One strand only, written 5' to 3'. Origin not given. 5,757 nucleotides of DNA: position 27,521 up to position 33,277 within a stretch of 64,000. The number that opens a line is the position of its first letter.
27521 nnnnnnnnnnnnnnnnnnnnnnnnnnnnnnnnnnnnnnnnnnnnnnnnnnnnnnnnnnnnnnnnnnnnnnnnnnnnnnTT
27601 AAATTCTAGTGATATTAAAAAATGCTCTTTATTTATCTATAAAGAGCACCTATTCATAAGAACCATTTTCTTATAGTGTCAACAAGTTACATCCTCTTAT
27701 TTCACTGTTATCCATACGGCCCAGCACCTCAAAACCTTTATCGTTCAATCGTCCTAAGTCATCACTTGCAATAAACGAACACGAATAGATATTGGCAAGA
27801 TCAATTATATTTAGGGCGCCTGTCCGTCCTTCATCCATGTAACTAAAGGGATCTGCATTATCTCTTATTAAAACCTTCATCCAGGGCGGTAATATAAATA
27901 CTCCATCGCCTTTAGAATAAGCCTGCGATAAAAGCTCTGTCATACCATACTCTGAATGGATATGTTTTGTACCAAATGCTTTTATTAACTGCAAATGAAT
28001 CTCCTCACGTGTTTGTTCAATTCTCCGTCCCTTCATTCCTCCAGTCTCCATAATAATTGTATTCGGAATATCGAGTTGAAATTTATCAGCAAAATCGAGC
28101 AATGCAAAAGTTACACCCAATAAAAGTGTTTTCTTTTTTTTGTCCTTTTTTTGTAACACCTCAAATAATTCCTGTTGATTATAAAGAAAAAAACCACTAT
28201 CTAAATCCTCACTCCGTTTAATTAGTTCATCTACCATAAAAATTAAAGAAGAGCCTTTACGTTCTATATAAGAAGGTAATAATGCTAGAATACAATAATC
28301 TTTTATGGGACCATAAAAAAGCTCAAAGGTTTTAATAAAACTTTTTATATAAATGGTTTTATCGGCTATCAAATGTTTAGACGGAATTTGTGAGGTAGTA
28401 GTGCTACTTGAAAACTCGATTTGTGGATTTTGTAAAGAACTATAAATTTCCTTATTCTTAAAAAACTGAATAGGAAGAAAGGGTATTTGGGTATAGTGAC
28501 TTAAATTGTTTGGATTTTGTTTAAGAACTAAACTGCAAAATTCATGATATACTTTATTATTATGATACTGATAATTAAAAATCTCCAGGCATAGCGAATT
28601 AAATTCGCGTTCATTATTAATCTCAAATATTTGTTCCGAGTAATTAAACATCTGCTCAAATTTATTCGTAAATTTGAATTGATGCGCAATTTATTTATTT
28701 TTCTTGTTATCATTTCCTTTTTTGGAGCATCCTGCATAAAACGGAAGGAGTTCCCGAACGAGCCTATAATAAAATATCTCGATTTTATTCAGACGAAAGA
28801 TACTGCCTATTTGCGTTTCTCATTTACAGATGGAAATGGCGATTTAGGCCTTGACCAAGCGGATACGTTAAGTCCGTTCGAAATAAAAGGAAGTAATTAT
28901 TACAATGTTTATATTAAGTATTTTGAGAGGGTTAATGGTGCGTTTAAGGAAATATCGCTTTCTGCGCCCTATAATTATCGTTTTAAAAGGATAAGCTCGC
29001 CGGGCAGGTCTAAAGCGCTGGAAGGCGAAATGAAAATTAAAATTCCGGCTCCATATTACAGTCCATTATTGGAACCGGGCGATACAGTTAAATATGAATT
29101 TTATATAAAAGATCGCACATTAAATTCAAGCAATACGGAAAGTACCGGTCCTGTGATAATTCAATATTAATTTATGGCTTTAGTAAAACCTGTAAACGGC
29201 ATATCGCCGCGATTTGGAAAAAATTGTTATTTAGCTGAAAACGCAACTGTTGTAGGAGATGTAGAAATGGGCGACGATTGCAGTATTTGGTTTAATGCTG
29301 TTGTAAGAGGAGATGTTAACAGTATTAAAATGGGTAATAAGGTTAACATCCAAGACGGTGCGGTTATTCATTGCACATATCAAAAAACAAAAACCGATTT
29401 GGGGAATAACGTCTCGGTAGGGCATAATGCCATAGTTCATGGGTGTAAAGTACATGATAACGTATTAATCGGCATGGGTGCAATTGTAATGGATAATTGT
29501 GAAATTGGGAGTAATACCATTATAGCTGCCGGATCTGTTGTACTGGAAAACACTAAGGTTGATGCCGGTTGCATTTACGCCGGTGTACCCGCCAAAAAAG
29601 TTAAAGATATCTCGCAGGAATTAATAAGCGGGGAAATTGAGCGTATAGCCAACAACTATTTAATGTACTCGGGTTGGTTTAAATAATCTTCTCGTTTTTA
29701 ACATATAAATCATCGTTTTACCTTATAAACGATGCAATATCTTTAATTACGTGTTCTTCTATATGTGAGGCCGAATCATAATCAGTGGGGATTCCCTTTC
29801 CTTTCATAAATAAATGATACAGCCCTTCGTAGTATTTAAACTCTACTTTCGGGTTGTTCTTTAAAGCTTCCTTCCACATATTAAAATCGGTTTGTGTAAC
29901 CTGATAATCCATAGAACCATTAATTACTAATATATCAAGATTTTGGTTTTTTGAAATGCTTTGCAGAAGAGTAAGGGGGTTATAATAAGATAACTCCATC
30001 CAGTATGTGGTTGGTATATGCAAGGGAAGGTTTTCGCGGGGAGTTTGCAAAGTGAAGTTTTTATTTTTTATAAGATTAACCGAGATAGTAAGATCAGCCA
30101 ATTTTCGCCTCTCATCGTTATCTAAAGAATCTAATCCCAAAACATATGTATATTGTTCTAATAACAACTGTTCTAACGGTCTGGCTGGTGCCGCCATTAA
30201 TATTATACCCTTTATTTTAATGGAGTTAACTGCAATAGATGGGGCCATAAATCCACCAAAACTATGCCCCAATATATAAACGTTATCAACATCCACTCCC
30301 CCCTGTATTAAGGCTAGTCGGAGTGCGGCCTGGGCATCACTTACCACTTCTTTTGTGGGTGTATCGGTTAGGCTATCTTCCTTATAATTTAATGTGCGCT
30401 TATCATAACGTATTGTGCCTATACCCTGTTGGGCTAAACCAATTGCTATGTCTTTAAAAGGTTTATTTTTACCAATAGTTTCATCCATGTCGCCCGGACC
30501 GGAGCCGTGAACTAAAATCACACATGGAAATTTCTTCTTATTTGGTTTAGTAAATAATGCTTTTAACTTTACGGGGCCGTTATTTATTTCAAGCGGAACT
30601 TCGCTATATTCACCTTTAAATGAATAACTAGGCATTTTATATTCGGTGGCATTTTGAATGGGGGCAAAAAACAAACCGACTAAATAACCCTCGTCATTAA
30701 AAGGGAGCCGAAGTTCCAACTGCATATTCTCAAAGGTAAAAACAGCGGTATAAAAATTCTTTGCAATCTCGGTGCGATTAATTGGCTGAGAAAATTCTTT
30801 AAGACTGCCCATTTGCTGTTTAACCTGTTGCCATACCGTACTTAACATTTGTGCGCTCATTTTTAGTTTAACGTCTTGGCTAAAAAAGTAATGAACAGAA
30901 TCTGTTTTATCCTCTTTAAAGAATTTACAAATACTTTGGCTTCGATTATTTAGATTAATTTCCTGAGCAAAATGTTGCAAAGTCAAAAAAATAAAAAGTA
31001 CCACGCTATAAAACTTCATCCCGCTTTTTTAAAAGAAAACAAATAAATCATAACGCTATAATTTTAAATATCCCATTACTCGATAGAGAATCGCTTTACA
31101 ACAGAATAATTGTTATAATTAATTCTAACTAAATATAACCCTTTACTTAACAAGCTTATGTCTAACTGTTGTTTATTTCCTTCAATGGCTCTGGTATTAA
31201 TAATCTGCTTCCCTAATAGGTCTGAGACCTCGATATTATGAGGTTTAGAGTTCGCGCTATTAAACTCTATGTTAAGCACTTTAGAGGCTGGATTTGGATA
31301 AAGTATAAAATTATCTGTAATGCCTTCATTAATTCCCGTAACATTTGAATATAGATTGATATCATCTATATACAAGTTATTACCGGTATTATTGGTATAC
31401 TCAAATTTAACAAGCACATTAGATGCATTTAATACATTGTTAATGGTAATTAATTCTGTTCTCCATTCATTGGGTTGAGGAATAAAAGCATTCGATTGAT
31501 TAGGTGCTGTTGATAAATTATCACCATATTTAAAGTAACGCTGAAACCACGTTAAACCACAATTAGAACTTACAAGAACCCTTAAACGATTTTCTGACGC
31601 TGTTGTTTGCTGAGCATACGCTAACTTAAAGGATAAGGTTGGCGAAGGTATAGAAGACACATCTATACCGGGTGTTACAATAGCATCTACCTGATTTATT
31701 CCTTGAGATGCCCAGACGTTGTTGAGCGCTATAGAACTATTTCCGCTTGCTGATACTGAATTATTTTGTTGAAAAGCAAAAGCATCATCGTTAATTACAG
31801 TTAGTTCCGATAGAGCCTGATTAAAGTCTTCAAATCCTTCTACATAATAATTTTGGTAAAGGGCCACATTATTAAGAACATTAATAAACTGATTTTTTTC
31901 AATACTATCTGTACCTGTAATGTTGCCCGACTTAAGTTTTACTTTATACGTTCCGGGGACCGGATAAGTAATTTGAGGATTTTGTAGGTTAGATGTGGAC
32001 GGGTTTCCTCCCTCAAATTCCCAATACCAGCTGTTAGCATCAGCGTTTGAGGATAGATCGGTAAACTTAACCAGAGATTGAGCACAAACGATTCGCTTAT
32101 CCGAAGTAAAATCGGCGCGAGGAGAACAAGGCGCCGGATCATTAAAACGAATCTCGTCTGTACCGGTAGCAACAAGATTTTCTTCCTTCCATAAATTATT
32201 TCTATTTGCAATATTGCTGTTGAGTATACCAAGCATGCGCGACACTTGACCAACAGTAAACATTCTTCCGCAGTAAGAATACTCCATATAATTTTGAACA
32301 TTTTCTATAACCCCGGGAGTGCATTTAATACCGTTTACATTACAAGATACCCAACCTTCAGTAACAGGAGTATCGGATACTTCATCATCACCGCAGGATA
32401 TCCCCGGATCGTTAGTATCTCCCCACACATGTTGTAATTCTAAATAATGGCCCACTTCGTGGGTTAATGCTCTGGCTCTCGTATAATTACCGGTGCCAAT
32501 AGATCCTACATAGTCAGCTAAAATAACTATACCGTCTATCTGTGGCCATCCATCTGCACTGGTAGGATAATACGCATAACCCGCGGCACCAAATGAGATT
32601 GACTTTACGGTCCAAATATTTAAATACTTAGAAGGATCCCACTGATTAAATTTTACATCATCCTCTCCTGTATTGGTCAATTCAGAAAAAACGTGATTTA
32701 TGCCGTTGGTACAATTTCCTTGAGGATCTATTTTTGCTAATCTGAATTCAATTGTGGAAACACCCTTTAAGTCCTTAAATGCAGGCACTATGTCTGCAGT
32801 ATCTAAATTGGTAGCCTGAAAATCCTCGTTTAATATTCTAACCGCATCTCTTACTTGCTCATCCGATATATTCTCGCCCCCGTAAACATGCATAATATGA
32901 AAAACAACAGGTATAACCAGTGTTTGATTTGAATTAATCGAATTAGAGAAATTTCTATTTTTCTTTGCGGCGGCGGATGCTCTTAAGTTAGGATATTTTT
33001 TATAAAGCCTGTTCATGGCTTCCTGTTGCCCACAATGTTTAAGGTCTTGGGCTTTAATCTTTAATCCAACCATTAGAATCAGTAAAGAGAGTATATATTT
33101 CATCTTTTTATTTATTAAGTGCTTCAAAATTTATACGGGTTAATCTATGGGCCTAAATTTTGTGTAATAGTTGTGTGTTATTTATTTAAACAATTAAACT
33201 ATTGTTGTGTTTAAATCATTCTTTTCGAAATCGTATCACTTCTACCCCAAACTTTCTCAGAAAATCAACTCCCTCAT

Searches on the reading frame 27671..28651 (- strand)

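Call 85: search_protein_families(library=pfam, proteins=[window:27671-28651:-], max_evalue=0.00001)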
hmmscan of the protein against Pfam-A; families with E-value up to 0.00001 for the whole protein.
window:27671-28651:- (326 aa): 1 family
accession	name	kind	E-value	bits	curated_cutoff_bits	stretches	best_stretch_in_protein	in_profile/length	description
PF04443.18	LuxE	-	4.8e-11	42.6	24.9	1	13-323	34-384/391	Acyl-protein synthetase, LuxE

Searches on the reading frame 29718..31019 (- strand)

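Call 85: search_protein_families(library=pfam, proteins=[window:29718-31019:-], max_evalue=0.00001)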
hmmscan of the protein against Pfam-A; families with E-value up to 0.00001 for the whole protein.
window:29718-31019:- (433 aa): 4 families
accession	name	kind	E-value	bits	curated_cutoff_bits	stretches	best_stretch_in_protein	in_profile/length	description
PF13026.12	DUF3887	-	1.1e-10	42.5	31.8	1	27-116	1-91/91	Protein of unknown function (DUF3887)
PF01738.24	DLH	-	8.3e-09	35.8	21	0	351-418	134-201/217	Dienelactone hydrolase family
PF12146.15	Hydrolase_4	-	3e-08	33.7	27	1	188-405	20-235/239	Serine aminopeptidase, S33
PF00326.27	Peptidase_S9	-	8.6e-08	32.4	22.6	0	222-263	41-82/213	Prolyl oligopeptidase family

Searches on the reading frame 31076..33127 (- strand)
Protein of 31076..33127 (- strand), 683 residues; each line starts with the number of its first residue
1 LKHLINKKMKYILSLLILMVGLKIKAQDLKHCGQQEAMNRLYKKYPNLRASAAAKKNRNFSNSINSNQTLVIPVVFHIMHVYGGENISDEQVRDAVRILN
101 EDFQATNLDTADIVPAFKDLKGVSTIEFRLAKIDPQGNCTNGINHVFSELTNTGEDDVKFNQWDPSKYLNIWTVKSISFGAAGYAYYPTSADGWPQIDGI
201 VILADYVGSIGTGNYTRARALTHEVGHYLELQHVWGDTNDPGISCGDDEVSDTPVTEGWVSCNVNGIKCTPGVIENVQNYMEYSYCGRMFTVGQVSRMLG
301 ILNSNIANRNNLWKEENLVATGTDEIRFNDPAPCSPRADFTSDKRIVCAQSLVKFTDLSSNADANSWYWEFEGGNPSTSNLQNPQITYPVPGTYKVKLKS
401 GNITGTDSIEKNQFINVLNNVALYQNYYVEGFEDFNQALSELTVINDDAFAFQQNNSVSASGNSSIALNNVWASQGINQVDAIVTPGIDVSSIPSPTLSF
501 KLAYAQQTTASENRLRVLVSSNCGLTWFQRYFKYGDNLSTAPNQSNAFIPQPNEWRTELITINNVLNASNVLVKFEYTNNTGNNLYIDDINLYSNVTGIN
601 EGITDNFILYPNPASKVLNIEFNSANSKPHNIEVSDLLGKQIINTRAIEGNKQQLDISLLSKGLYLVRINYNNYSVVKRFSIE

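Call 85: search_protein_families(library=pfam, proteins=[window:31076-33127:-], max_evalue=0.00001)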
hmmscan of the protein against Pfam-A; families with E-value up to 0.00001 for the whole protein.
window:31076-33127:- (683 aa): 3 families
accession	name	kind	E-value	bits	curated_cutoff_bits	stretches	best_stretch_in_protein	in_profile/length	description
PF05572.19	Peptidase_M43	-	1e-25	90.8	23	1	153-302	2-151/152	Pregnancy-associated plasma protein-A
PF18962.6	Por_Secre_tail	-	1.7e-16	60.7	27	1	609-682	1-75/75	Secretion system C-terminal sorting domain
PF18911.6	PKD_4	-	8.5e-09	35.8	27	1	336-411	4-79/85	PKD domain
